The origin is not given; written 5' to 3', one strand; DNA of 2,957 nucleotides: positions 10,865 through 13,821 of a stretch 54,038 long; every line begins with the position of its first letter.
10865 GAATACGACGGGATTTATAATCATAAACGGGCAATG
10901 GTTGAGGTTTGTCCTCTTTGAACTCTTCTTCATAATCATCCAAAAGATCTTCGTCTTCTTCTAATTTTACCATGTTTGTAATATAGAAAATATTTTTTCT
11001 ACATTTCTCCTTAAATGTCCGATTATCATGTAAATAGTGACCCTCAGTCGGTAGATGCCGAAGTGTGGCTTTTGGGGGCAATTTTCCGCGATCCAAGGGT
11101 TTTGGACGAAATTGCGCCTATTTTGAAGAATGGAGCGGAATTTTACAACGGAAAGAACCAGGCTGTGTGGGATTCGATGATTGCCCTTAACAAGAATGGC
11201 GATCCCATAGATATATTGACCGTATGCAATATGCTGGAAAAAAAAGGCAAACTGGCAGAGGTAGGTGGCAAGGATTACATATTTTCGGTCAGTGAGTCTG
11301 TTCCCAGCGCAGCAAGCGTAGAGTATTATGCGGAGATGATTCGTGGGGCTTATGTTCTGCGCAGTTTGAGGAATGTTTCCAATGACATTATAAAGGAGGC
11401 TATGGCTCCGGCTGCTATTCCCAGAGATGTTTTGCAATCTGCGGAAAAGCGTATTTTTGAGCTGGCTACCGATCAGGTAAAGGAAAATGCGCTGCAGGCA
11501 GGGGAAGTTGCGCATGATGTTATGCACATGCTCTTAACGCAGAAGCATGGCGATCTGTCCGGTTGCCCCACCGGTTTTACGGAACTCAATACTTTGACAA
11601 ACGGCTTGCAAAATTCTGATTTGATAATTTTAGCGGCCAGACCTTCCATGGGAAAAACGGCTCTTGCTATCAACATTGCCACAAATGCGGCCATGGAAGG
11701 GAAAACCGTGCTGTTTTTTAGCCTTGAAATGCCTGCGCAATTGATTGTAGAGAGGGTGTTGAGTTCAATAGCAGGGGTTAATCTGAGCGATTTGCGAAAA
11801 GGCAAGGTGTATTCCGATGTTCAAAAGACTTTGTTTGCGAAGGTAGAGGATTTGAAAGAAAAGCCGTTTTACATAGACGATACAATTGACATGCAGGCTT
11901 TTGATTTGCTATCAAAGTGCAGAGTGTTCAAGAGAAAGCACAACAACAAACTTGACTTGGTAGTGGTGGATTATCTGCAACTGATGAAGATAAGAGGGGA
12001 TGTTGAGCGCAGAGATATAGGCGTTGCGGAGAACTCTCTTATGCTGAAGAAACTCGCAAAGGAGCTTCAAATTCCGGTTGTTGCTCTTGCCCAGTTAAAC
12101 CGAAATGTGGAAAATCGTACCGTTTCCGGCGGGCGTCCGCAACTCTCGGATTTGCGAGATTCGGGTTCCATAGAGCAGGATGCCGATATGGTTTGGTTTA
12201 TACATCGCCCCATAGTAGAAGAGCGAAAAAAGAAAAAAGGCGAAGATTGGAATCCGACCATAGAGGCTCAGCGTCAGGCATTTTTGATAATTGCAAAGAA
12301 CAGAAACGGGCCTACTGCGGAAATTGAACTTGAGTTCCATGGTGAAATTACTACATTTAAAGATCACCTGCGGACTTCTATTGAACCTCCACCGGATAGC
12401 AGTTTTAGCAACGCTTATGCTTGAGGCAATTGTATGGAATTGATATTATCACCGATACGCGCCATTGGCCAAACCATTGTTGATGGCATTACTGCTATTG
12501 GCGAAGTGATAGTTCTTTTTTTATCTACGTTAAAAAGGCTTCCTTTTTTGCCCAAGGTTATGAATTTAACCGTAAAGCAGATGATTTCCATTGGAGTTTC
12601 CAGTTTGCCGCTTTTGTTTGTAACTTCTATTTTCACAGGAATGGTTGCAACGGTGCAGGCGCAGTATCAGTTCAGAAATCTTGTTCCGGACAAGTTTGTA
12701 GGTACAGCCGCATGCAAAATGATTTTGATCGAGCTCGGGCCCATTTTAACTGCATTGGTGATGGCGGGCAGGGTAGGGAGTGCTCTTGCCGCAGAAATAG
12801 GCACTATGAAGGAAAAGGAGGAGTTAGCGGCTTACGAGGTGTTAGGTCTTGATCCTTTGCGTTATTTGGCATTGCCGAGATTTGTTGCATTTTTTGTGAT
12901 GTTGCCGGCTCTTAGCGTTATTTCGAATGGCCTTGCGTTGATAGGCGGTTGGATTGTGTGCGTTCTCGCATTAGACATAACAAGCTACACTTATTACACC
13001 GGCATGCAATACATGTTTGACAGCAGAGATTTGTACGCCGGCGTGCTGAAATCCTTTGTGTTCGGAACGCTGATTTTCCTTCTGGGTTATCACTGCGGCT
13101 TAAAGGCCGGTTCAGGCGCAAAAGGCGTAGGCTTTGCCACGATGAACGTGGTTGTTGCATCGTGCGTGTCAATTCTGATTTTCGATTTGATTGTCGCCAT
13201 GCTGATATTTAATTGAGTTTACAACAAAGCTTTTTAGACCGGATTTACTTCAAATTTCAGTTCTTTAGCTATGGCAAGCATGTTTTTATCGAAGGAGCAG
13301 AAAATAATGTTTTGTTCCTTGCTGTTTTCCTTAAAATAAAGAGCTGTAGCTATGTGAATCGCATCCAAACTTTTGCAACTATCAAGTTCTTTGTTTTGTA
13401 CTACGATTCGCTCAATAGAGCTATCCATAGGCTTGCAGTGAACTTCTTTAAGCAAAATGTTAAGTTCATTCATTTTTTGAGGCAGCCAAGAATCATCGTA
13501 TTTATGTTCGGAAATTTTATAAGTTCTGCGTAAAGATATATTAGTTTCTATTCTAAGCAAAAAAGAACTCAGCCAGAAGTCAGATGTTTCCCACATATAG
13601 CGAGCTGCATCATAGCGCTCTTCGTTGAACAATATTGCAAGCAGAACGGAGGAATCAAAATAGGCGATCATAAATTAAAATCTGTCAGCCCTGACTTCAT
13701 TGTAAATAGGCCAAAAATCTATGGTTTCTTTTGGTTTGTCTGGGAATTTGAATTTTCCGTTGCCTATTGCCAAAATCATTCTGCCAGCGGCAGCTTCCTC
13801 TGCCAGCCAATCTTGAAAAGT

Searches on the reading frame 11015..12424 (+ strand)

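Call 6: search_protein_families(library=pfam, proteins=[window:11015-12424:+], max_evalue=0.001)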
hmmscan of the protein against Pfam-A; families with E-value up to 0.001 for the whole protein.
window:11015-12424:+ (469 aa): 4 families
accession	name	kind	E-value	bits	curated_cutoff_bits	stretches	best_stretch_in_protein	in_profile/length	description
PF03796.21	DnaB_C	-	3.9e-89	298.9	27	1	183-450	1-255/255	DnaB-like helicase C terminal domain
PF00772.26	DnaB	-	2.4e-25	89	23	1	9-110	2-102/103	DnaB-like helicase N terminal domain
PF13481.12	AAA_25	-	4e-07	30.3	27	1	188-359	19-188/195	AAA domain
PF06745.19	ATPase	-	0.00017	21.5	26.6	1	184-263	1-80/231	KaiC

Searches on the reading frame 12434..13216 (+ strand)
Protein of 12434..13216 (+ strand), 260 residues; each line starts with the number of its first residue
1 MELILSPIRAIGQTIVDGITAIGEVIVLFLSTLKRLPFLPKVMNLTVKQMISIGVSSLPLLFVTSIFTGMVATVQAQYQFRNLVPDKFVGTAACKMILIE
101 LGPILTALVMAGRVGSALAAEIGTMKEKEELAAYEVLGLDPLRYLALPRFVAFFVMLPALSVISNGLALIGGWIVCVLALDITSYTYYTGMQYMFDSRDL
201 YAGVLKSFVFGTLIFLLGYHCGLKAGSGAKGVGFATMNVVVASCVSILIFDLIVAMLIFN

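Call 6: search_protein_families(library=pfam, proteins=[window:12434-13216:+], max_evalue=0.001)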
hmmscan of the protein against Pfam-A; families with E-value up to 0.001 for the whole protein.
window:12434-13216:+ (260 aa): 1 family
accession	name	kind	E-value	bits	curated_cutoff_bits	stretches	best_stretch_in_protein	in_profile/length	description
PF02405.21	MlaE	-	1.6e-64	217.8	22.5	1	47-256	2-211/212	Permease MlaE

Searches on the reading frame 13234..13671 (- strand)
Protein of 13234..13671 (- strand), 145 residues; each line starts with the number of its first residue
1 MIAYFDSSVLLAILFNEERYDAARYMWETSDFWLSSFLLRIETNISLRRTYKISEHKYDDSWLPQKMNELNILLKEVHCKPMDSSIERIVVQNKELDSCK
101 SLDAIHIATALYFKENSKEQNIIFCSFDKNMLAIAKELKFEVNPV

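Call 7: search_protein_families(library=pfam, proteins=[window:13234-13671:-], max_evalue=0.001)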
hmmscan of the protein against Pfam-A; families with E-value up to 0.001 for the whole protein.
window:13234-13671:- (145 aa): 2 families
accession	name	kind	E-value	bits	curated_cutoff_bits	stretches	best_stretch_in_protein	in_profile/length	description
PF01850.27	PIN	-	2.4e-11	44.7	23.6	1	4-136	2-119/120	PIN domain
PF13638.12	PIN_4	-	0.00056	20.7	21.9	1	84-141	67-127/132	PIN domain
